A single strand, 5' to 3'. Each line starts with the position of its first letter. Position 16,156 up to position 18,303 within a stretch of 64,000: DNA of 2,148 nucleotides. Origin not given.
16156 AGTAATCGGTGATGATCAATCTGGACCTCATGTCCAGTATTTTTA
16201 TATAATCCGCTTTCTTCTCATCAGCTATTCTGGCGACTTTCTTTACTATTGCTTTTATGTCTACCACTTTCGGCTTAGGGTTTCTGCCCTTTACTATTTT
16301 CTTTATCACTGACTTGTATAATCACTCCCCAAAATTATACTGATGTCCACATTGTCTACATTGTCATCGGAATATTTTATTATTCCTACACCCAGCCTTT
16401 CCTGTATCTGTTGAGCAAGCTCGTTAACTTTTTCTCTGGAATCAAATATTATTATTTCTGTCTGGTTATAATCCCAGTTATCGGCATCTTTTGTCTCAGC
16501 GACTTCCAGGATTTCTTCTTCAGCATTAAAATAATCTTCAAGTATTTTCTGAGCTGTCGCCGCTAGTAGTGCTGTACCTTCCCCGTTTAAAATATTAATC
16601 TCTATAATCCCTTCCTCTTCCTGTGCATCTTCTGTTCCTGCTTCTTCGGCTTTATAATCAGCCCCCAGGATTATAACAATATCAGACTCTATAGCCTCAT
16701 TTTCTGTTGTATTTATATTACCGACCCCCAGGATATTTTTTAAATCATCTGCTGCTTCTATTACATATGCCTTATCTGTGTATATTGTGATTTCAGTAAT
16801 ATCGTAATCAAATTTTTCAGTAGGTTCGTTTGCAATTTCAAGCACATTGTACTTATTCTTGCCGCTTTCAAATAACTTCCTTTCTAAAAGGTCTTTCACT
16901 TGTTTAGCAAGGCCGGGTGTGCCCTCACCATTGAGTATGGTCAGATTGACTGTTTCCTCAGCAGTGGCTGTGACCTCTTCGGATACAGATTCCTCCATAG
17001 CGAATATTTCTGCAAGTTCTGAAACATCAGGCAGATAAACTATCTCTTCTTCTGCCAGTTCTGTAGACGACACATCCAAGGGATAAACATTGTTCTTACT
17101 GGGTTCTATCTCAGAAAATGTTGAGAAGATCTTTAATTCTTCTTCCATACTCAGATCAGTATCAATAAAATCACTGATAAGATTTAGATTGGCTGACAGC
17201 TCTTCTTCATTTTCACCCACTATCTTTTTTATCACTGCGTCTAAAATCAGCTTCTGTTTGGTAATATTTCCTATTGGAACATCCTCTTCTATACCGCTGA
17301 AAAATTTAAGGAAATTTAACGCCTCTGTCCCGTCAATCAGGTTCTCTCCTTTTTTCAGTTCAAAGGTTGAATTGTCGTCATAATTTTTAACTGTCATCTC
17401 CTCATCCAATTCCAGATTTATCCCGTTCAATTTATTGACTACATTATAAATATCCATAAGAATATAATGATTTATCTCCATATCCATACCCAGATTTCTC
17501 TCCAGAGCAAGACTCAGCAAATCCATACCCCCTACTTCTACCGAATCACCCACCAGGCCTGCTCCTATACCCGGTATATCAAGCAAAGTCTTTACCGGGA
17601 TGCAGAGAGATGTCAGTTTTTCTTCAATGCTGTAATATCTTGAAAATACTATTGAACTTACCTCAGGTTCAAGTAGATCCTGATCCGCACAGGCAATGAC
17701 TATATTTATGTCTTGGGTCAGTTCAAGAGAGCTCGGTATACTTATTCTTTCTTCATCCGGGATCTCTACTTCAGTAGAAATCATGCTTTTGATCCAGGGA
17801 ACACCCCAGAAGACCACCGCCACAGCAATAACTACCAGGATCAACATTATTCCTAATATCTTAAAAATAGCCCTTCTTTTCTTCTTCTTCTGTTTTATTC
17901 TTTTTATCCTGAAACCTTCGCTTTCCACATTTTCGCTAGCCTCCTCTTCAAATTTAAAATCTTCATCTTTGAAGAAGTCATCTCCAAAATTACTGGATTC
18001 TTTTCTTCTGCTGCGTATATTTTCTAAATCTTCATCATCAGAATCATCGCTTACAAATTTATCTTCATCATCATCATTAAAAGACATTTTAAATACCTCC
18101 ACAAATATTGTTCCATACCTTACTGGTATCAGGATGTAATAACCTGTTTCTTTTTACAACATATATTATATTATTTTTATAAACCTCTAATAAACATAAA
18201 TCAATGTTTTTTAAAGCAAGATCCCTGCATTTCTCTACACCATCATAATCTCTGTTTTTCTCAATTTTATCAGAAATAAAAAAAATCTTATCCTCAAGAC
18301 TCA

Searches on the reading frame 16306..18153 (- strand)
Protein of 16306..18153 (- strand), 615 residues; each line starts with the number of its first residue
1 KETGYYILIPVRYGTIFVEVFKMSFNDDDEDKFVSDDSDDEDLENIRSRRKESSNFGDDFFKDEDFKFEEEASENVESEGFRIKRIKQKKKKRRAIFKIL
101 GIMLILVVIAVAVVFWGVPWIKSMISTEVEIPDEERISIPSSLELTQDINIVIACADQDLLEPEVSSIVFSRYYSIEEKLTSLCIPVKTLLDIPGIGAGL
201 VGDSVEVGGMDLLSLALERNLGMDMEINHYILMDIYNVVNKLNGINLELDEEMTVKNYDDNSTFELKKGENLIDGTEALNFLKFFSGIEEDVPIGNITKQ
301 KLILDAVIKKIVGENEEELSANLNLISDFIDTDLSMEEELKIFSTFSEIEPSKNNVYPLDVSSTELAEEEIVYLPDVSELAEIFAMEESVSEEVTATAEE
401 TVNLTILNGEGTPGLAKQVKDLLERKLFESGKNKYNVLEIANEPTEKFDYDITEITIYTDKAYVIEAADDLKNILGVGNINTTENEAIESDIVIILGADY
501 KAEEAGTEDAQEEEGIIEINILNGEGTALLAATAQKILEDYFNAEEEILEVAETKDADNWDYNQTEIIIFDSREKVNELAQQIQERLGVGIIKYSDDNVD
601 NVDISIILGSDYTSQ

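Call 25: search_protein_families(library=ncbifam, proteins=[window:16306-18153:-], max_evalue=0.00001)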
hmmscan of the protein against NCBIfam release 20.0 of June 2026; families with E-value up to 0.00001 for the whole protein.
window:16306-18153:- (615 aa): 1 family
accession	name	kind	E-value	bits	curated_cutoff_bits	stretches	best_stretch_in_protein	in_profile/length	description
TIGR00350.1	lytR_cpsA_psr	domain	1.4e-11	44.8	62.3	1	178-311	16-150/152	LCP family glycopolymer transferase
